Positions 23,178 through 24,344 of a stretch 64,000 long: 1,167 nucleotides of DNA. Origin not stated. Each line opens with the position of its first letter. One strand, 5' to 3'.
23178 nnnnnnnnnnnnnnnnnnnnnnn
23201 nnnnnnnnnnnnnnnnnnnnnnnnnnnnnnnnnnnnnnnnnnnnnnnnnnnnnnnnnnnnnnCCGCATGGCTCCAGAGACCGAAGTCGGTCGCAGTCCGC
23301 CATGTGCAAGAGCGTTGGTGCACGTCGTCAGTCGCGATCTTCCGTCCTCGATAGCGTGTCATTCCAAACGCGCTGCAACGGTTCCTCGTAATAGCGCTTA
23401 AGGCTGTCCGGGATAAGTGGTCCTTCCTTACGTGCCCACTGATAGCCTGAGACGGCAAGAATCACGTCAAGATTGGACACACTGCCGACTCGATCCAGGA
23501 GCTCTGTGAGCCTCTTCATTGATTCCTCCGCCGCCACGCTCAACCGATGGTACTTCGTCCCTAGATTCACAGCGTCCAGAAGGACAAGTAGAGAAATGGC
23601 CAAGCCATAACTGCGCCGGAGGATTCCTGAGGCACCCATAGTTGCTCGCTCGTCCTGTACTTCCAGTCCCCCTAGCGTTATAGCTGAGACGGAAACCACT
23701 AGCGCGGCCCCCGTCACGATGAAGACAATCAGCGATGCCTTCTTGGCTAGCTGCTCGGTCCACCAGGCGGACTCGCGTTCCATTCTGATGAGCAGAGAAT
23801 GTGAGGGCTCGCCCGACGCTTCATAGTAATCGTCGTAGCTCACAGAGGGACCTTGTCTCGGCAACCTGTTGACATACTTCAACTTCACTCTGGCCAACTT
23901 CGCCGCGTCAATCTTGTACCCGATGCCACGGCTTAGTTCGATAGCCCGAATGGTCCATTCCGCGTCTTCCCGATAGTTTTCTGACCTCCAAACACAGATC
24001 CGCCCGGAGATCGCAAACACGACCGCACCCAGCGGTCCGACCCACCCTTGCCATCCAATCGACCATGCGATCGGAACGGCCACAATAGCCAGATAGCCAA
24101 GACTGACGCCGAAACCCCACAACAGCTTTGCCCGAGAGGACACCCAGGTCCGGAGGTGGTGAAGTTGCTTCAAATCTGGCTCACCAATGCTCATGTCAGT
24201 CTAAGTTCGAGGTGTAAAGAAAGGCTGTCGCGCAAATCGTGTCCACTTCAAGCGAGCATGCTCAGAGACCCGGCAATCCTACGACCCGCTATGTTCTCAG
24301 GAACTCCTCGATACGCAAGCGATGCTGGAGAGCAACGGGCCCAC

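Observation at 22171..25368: Very low-GC three-gene module: cGAS/DncV-like nucleotidyltransferase + 4-TM protein + unknown 363-aa protein. Candidate minimal CBASS-like or novel anti-phage system.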

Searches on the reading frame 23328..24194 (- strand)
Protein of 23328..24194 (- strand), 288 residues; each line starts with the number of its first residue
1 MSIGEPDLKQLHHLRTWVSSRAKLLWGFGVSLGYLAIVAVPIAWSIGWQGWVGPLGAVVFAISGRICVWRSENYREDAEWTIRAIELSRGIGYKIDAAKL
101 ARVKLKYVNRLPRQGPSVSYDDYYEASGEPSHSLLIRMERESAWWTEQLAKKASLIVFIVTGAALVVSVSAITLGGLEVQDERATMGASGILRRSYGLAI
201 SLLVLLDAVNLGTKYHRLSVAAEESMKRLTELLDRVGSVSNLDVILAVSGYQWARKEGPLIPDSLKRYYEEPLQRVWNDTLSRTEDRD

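Call 3: search_protein_families(library=pfam, proteins=[window:23328-24194:-], max_evalue=1)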
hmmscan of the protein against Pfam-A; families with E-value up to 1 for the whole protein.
window:23328-24194:- (288 aa): 0 families

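Call 4: search_protein_families(library=padloc, proteins=[window:23328-24194:-], max_evalue=1)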
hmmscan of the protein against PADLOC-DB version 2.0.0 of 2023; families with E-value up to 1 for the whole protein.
window:23328-24194:- (288 aa): 1 family
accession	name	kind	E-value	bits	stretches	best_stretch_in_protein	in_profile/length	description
PDLC00724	Effector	-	5.9e-06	23.7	1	55-281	59-276/287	4TM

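Call 5: search_protein_families(library=ncbifam, proteins=[window:23328-24194:-], max_evalue=1)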
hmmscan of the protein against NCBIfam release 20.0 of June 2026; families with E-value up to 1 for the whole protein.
window:23328-24194:- (288 aa): 0 families

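Call 21: find_homologous_proteins(query=window:23328-24194:-)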
Query window:23328-24194:- (288 aa): 34 proteins with E <= 0.001 among 4096 candidates.
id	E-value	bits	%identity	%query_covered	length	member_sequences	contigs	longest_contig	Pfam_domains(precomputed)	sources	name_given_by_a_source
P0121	2.5e-185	632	100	100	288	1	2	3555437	-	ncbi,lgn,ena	-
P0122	4.5e-117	408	68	98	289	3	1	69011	-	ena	-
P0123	2.3e-116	406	66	100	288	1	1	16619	-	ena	-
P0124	1.5e-115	403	67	100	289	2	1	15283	-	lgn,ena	-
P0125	3.3e-115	402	66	100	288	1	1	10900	-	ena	-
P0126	1.2e-113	397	66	100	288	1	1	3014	-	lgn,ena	-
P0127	2.7e-112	393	66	100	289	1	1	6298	-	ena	-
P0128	9.9e-111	387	66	100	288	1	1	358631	-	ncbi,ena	-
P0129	7.6e-110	385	64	100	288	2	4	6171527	-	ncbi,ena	-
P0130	2.4e-109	383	64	100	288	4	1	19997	-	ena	-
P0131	2.5e-108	380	65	100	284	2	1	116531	-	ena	-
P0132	5.8e-108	378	60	100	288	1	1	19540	-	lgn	-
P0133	1.6e-106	374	64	100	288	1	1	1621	-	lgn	-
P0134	2.3e-104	367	63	99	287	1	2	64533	-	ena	-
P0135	1.4e-103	364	63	98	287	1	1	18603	-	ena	-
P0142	2.8e-96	340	58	99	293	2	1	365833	PF18159.7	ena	-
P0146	8.6e-94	332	57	98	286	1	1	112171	-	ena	-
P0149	6.4e-91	322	58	100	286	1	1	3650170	-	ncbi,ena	-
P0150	2.4e-89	317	54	100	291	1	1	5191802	-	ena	-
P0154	2.0e-32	131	37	93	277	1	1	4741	PF18159.7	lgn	-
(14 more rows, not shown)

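Call 25: search_protein_families(library=pfam, alignment_id=A1, max_evalue=1)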
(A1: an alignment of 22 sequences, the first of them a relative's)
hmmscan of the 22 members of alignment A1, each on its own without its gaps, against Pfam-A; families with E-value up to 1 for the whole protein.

A. member 1, P0121 (288 aa): 0 families

B. families by the number of members that match (of 22 scanned): 16 families
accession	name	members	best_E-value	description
PF18159.6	S_4TM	19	5.8e-09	SMODS-associating 4TM effector domain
PF12725.13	DUF3810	6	0.085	Protein of unknown function (DUF3810)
PF15109.11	TMEM125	1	0.0062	TMEM125 protein family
PF05772.17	NinB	1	0.011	NinB protein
PF16927.11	HisKA_7TM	1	0.032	N-terminal 7TM region of histidine kinase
PF10329.14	DUF2417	1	0.033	Region of unknown function (DUF2417)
PF11862.13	DUF3382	1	0.036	Domain of unknown function (DUF3382)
PF12129.13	PHTF1-2_N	1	0.051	Homeodomain containing protein PHTF1/2, N-terminal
PF09683.15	Lactococcin_972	1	0.067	Bacteriocin (Lactococcin_972)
PF11466.13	Doppel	1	0.068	Prion-like protein Doppel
PF20226.3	DUF6585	1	0.073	Family of unknown function (DUF6585)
PF18800.6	Atthog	1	0.081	Attenuator of Hedgehog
PF05915.17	TMEM_230_134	1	0.16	Transmembrane proteins 230/134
PF18049.7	DNA_pol_P_Exo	1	0.19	DNA polymerase nu pseudo-exo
PF16060.10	DUF4802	1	0.2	Domain of unknown function (DUF4802)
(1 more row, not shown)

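Call 27: find_related_loci(query=A1, collection=metagenome_contigs, flank=5000)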
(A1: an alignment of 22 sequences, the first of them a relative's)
Query A1 (288 aa) in metagenome_contigs; peptide patterns used: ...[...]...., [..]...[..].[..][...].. (x = any residue, [..] = any of these).
48 stretches matched a pattern, but none encodes a relative of the query by tblastn (E <= 1e-3).

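Call 37: find_encoding_contigs(protein=P0122, flank=5000, max_places=2)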
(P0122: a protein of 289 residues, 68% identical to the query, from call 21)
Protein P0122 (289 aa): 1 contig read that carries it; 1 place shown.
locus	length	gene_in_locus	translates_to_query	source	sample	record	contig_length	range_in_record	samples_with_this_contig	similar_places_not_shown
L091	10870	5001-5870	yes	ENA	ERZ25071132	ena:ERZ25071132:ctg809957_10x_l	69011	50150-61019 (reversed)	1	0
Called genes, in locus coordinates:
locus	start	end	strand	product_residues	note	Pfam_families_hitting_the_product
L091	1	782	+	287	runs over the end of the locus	-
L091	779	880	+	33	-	-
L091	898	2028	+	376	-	PF20551:DUF6765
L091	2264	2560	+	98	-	-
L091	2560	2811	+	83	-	-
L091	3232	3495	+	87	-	PF12760:Zn_ribbon_IS1595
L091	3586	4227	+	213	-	PF12762:DDE_Tnp_IS1595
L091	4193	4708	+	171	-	-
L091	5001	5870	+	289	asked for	-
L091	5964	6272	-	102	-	-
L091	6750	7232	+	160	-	-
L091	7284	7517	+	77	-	-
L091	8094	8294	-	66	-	-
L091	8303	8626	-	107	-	PF01906:YbjQ_1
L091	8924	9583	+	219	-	PF13759:2OG-FeII_Oxy_5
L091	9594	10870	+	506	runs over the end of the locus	PF00881:Nitroreductase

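Call 38: find_encoding_contigs(protein=P0128, flank=5000, max_places=2)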
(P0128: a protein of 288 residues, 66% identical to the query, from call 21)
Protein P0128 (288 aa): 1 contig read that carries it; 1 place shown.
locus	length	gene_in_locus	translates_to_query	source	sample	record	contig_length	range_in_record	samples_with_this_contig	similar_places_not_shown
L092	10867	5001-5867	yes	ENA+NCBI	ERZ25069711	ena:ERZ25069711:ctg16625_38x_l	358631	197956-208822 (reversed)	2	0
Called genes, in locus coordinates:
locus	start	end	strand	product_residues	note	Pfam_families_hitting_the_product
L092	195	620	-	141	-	PF12844:HTH_19 (weak), PF13560:HTH_31, PF01381:HTH_3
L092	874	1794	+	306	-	PF13191:AAA_16 (weak), PF13481:AAA_25 (faint), PF20720:nSTAND3 (weak), PF00004:AAA, PF07724:AAA_2 (weak), PF13401:AAA_22 (faint)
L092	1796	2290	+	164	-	PF27322:Cap8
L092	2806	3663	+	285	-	PF18144:SMODS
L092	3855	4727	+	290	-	PF18144:SMODS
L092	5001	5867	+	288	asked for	-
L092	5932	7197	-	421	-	PF13356:Arm-DNA-bind_3, PF00589:Phage_integrase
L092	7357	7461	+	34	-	-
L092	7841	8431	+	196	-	PF07799:DUF1643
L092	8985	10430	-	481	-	PF04326:SLFN_AlbA_2, PF13749:HATPase_c_4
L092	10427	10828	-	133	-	PF18135:Type_ISP_C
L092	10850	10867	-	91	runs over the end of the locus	PF00216:Bac_DNA_binding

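Call 39: find_encoding_contigs(protein=P0142, flank=5000, max_places=2)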
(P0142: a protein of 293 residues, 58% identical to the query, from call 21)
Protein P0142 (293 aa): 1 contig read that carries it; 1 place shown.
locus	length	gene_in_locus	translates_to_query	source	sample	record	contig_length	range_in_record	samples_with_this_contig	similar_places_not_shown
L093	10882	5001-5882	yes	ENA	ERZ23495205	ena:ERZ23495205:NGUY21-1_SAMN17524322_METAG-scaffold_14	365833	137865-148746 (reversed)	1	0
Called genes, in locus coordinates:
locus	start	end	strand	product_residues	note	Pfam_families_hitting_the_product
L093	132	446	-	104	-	PF01381:HTH_3, PF13560:HTH_31 (weak)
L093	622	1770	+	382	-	PF13191:AAA_16 (weak), PF00004:AAA, PF13401:AAA_22 (faint), PF13671:AAA_33 (faint)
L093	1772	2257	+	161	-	PF27322:Cap8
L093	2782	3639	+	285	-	PF18144:SMODS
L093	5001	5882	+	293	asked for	PF18159:S_4TM (faint)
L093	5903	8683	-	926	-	PF04465:DUF499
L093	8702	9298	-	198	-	-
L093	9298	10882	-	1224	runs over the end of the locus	PF08719:NADAR, PF06634:DUF1156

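Call 40: find_encoding_contigs(protein=P0150, flank=5000, max_places=2)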
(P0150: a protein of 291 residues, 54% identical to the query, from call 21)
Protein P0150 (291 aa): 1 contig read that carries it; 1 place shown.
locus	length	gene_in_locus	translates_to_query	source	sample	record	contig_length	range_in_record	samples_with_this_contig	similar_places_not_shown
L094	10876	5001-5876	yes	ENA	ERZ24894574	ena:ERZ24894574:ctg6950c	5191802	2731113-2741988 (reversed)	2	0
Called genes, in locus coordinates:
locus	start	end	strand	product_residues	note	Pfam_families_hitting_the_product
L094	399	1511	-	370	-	PF13808:DDE_Tnp_1_assoc (weak)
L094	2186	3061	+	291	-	PF13191:AAA_16 (weak), PF13401:AAA_22 (weak), PF20720:nSTAND3 (faint), PF00004:AAA, PF07724:AAA_2 (weak)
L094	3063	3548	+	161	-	PF27322:Cap8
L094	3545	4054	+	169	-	PF18173:bacHORMA_2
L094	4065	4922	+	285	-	PF18144:SMODS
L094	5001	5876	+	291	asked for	-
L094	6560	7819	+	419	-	PF03050:DDE_Tnp_IS66 (weak)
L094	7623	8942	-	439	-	-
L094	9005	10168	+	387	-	-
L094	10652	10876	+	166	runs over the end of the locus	-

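Call 60: find_encoding_contigs(protein=P0149, flank=5000, max_places=1)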
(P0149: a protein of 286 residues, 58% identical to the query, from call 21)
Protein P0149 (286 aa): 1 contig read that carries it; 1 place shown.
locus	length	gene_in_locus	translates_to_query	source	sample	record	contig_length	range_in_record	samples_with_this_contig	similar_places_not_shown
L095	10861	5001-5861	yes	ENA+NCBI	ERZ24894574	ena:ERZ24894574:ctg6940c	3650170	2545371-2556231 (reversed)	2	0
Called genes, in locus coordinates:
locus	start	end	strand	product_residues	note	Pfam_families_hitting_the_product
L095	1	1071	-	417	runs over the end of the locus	PF00145:DNA_methylase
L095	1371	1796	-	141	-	PF12844:HTH_19 (weak), PF13560:HTH_31, PF01381:HTH_3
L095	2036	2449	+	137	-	PF13191:AAA_16 (weak), PF13401:AAA_22 (weak), PF20720:nSTAND3 (weak), PF00004:AAA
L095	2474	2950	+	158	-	PF00004:AAA (weak)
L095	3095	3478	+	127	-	PF27322:Cap8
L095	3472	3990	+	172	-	PF18173:bacHORMA_2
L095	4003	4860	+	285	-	PF18144:SMODS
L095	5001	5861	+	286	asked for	-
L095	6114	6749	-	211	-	-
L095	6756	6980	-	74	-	PF09954:DUF2188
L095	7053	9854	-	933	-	PF08751:TrwC, PF22232:TraI_hel_assoc_N (faint), PF13604:AAA_30, PF01443:Viral_helicase1 (faint), PF13245:AAA_19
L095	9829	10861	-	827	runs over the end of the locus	PF04471:Mrr_cat (weak), PF13156:Mrr_cat_2, PF00270:DEAD (weak), PF04851:ResIII, PF00271:Helicase_C (weak), PF22240:ISP_coupler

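Call 61: find_encoding_contigs(protein=P0146, flank=5000, max_places=1)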
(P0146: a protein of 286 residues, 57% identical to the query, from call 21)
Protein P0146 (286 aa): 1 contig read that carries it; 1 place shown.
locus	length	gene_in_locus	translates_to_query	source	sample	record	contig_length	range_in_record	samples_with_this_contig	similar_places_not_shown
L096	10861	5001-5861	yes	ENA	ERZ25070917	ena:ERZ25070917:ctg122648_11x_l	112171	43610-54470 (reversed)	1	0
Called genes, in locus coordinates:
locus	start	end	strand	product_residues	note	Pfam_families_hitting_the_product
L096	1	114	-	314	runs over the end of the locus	PF08379:Bact_transglu_N, PF01841:Transglut_core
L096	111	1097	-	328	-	PF04168:Alpha-E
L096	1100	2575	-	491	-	PF04174:CP_ATPgrasp_1, PF14403:CP_ATPgrasp_2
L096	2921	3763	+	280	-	-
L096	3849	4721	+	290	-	PF18144:SMODS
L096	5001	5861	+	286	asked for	-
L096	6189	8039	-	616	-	PF01609:DDE_Tnp_1 (weak)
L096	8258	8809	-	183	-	-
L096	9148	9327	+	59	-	-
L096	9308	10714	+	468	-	PF00239:Resolvase, PF07508:Recombinase, PF13408:Zn_ribbon_recom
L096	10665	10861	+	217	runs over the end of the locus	PF12728:HTH_17 (weak)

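Call 67: search_protein_families(library=phrogs, proteins=[window:23328-24194:-], max_evalue=0.1)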
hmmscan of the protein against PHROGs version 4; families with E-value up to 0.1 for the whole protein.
window:23328-24194:- (288 aa): 1 family
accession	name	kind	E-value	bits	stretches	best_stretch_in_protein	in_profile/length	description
phrog_36781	-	unknown function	0.072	14.2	0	61-89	21-49/86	-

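Call 70: predict_structure(alignment_id=A1)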
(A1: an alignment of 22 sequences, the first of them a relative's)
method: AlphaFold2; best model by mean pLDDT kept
length: 288 residues; sequences in the alignment: 22
mean_pLDDT: 77.1   pTM: 0.74
mean pLDDT of the five models: 77.1, 75.1, 74.5, 72.6, 71.1
residues with pLDDT >= 90: 64; 70-90: 153; 50-70: 38; < 50: 33
segments of 3 or more residues with pLDDT < 50: 1-5, 115-129, 179-186, 285-288
pLDDT, mean of each block of 10 residues (from residue 1): 53 84 91 87 75 84 92 88 73 69 78 48 43 77 91 93 85 60 51 74 88 94 90 75 80 87 88 85 49
secondary structure, 60 per line:
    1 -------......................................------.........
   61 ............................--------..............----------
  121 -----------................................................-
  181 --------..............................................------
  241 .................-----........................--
elements in order: H8-45 H52-88 H97-110 H132-179 H189-234 H241-257 H263-286

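Call 94: search_dna_similar(query=window:23328-24194:-, collection=plasmids, mode=protein, max_rows=10)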
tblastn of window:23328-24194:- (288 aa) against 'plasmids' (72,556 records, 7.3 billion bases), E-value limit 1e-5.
No match.
